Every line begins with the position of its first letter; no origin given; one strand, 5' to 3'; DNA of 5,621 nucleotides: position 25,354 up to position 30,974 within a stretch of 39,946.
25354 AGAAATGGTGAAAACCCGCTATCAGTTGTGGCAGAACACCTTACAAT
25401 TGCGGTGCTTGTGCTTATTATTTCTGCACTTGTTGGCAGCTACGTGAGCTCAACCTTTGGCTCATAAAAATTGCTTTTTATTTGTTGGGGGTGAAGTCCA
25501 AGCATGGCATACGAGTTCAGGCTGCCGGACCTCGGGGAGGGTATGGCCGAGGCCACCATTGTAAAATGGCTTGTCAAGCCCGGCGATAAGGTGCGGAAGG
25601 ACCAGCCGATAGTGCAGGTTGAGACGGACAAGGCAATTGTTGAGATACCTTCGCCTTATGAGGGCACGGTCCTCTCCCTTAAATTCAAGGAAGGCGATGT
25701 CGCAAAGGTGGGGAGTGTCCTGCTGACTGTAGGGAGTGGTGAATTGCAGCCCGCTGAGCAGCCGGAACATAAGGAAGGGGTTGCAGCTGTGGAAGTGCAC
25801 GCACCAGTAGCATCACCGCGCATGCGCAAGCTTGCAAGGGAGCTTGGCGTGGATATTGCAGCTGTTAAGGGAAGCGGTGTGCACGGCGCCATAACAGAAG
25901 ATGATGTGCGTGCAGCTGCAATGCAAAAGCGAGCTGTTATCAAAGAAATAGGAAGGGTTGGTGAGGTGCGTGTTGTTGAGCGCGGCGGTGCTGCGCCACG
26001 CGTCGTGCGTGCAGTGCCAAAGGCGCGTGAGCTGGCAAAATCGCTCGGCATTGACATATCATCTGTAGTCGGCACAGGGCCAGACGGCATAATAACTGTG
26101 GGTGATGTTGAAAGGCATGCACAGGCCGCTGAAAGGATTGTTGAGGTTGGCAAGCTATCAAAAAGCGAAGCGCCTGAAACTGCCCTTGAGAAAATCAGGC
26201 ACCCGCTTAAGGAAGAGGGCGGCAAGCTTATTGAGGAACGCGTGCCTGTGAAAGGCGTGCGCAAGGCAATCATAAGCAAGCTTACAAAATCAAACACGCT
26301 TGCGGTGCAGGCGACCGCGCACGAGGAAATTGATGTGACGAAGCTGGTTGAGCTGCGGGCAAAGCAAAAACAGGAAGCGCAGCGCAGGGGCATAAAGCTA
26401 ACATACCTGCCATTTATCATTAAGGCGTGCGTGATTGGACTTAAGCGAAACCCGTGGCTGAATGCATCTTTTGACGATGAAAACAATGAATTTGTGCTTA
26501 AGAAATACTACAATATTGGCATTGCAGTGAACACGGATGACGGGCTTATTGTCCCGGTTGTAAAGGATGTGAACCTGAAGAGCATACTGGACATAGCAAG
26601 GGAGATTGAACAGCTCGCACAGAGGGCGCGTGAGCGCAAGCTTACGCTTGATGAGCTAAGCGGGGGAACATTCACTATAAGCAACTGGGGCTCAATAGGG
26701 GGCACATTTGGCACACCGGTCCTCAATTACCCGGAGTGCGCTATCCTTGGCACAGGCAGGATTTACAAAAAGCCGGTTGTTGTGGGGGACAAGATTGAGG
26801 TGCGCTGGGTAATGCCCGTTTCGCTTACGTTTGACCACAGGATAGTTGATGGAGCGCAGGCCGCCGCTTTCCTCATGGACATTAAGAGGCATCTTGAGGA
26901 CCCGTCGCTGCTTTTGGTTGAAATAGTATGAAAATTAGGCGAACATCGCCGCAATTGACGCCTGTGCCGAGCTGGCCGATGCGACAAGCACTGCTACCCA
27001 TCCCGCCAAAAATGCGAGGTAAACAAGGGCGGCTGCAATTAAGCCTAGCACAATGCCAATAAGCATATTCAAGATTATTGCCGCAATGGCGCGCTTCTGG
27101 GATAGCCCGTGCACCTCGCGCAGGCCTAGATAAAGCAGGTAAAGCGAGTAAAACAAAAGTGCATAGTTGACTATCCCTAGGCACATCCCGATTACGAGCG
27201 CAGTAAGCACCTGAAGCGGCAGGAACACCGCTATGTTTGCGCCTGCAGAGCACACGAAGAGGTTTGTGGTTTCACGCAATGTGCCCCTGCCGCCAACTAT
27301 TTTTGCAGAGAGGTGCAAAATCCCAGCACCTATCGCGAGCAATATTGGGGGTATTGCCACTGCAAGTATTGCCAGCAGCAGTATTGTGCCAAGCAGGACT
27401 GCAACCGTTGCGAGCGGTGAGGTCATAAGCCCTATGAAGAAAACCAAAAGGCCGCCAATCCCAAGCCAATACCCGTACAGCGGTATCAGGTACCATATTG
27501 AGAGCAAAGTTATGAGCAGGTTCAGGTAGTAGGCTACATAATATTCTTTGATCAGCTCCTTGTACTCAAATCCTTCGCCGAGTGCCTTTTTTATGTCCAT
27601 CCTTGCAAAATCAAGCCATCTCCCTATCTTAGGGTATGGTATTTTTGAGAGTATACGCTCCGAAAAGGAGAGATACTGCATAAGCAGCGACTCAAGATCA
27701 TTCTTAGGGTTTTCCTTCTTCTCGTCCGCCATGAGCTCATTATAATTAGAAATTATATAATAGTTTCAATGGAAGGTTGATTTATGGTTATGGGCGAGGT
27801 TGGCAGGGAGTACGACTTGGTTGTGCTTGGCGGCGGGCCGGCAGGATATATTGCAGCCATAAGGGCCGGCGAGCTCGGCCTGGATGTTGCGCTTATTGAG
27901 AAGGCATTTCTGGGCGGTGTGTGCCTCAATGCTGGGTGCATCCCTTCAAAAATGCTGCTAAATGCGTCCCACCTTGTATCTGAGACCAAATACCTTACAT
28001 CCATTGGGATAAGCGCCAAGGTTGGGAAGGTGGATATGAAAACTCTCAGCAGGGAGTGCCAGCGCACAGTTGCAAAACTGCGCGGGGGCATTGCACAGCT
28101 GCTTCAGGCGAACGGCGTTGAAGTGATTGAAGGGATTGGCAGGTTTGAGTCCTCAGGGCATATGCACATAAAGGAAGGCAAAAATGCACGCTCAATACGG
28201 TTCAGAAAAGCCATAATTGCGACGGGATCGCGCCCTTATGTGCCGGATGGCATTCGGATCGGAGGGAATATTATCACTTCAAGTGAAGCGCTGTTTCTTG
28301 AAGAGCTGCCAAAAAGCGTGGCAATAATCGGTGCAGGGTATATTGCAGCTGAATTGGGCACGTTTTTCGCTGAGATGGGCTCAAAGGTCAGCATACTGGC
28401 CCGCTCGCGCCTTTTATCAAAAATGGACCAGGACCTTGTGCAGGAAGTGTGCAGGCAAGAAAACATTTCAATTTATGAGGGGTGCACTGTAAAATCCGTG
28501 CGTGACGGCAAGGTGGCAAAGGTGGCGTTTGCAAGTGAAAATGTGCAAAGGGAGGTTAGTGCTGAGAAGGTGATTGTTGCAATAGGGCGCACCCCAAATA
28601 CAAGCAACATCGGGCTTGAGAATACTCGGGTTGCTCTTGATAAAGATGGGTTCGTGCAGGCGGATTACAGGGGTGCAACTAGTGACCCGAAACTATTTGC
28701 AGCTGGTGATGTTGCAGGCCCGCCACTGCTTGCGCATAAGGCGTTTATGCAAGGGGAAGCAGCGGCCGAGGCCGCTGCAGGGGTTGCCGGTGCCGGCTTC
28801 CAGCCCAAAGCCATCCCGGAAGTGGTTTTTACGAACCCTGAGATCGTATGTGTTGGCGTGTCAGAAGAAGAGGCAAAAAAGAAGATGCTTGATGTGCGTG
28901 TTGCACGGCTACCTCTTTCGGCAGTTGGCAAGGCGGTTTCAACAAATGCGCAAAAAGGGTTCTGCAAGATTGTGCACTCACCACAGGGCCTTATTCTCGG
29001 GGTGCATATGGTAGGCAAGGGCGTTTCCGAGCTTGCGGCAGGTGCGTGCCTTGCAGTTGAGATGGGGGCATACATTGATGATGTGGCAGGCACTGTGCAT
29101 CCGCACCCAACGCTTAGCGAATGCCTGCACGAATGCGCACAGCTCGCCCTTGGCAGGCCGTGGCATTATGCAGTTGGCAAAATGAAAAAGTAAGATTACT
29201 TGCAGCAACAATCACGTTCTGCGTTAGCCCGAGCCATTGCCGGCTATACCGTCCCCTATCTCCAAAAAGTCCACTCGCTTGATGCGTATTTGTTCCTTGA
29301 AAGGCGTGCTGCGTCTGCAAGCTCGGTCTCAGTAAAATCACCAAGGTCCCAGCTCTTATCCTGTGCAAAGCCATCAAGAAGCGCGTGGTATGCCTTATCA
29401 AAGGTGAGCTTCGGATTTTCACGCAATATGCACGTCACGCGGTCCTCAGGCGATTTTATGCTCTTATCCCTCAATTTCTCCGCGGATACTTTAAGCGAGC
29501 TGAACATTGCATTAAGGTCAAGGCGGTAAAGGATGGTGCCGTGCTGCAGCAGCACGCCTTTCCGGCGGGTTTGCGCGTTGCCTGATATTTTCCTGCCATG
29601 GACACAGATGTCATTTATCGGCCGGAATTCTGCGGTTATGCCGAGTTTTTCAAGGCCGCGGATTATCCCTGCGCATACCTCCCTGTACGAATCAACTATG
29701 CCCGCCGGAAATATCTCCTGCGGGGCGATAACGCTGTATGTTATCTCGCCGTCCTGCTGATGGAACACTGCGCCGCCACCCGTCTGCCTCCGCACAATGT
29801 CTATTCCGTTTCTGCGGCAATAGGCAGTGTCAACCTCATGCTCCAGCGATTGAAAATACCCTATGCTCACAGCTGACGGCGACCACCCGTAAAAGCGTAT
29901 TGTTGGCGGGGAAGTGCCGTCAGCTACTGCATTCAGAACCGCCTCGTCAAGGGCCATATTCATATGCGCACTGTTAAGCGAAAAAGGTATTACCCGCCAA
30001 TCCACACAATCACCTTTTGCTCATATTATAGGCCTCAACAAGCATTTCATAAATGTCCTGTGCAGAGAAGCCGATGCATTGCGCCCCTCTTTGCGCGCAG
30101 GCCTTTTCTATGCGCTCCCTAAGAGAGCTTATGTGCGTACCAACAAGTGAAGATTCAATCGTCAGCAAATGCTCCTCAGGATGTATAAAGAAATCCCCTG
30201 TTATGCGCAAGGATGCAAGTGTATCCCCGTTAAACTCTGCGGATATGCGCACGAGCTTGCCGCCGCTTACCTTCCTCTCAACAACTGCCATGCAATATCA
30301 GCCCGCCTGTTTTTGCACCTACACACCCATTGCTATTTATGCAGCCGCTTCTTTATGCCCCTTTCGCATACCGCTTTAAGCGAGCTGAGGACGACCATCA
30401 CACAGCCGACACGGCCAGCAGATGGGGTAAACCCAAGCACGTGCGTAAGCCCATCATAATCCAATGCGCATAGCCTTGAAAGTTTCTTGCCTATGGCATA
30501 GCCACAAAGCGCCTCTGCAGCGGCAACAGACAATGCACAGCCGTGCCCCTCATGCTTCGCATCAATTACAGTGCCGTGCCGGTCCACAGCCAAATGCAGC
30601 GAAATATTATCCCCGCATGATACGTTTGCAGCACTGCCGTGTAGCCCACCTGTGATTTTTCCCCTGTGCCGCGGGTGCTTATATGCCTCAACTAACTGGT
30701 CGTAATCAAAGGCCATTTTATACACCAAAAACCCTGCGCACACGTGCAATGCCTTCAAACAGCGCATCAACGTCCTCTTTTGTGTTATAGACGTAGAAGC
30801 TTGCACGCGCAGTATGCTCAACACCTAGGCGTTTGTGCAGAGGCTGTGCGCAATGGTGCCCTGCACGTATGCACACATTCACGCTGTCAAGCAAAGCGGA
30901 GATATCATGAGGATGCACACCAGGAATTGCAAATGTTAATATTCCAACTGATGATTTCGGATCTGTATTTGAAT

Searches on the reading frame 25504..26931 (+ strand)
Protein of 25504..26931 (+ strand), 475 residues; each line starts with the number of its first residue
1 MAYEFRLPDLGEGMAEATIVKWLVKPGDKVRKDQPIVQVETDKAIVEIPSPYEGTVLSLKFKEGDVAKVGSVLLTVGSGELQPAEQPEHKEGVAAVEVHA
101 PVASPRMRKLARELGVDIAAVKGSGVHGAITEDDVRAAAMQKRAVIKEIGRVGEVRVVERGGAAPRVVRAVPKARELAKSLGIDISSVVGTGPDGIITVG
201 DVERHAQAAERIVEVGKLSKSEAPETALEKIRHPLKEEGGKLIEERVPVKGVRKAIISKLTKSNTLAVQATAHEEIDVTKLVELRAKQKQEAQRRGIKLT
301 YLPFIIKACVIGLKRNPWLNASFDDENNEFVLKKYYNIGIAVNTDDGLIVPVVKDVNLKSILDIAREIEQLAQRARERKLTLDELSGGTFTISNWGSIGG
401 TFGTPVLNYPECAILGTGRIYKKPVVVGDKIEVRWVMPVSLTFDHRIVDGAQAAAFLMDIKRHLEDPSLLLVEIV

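Call 13: search_protein_families(library=pfam, proteins=[window:25504-26931:+], max_evalue=0.001)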
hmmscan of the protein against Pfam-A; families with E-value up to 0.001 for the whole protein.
window:25504-26931:+ (475 aa): 4 families
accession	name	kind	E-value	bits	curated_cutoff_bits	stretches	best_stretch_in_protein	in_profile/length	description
PF00198.28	2-oxoacid_dh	-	4.9e-90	301.5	23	1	244-471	4-231/232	2-oxoacid dehydrogenases acyltransferase (catalytic domain)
PF02817.22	E3_binding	-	2.6e-25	88.8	23.7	2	101-136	1-36/36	e3 binding domain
PF00364.28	Biotin_lipoyl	-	1.8e-22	79.4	22.1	1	4-75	2-72/73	Biotin-requiring enzyme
PF13533.13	Biotin_lipoyl_2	-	8.6e-05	22.7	29.8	0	17-39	9-31/32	Biotin-lipoyl like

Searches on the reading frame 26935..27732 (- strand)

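Call 13: search_protein_families(library=pfam, proteins=[window:26935-27732:-], max_evalue=0.001)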
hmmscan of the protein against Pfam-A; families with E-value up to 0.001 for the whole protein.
window:26935-27732:- (265 aa): 1 family
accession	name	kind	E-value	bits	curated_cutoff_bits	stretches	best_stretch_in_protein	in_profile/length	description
PF04893.22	Yip1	-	1.7e-08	35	28.6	1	86-229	41-169/173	Yip1 domain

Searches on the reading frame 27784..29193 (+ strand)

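Call 13: search_protein_families(library=pfam, proteins=[window:27784-29193:+], max_evalue=0.001)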
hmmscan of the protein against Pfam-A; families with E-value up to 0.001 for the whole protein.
window:27784-29193:+ (469 aa): 11 families
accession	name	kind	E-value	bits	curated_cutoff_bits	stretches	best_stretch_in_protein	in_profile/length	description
PF07992.20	Pyr_redox_2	-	7.8e-61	206.5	26.1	1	10-324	1-291/291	Pyridine nucleotide-disulphide oxidoreductase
PF02852.28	Pyr_redox_dim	-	5.5e-32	110.7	25.3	1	344-450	1-108/110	Pyridine nucleotide-disulphide oxidoreductase, dimerisation domain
PF00070.33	Pyr_redox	-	3.1e-14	53.7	22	1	178-249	1-79/82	Pyridine nucleotide-disulphide oxidoreductase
PF13738.12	Pyr_redox_3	-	4.7e-09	36.4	30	1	13-308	1-305/305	Pyridine nucleotide-disulphide oxidoreductase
PF12831.13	FAD_oxidored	-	7.2e-08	32.6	27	1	11-56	1-47/416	FAD dependent oxidoreductase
PF13434.12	Lys_Orn_oxgnase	-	8.8e-08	32.1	21.3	1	132-229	140-244/339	L-lysine 6-monooxygenase/L-ornithine 5-monooxygenase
PF03486.20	HI0933_like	-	9.5e-08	32.2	50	1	11-41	2-32/244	HI0933-like protein Rossmann domain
PF01134.28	GIDA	-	1.6e-07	31.2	22.1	1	11-90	1-79/391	Glucose inhibited division protein A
PF00890.30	FAD_binding_2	-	8.9e-05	22.3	20.4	1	11-43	1-33/414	FAD binding domain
PF04820.20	Trp_halogenase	-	0.00036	20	21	1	12-81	2-75/458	Tryptophan halogenase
PF01266.30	DAO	-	0.00053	20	27.9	0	11-44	1-35/353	FAD dependent oxidoreductase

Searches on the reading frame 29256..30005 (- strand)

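Call 13: search_protein_families(library=pfam, proteins=[window:29256-30005:-], max_evalue=0.001)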
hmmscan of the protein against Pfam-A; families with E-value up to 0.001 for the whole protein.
window:29256-30005:- (249 aa): 2 families
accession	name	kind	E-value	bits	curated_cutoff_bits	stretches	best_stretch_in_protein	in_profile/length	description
PF21948.1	LplA-B_cat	-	7.4e-56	189.7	27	1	13-214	2-200/200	Lipoyl protein ligase A/B catalytic domain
PF03099.24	BPL_LplA_LipB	-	5.6e-16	59.1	21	1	64-163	22-133/133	Biotin/lipoate A/B protein ligase family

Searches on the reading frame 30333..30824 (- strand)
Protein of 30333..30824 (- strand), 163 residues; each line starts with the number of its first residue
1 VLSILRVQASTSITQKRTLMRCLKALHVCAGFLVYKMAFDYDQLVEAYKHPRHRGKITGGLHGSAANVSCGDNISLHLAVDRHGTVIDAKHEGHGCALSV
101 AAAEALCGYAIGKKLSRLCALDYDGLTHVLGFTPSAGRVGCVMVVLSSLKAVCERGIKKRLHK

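Call 13: search_protein_families(library=pfam, proteins=[window:30333-30824:-], max_evalue=0.001)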
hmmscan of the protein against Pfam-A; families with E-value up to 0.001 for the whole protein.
window:30333-30824:- (163 aa): 1 family
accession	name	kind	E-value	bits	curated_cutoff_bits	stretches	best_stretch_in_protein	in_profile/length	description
PF01592.21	NifU_N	-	3.5e-17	63.2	22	1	42-136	4-101/127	NifU-like N terminal domain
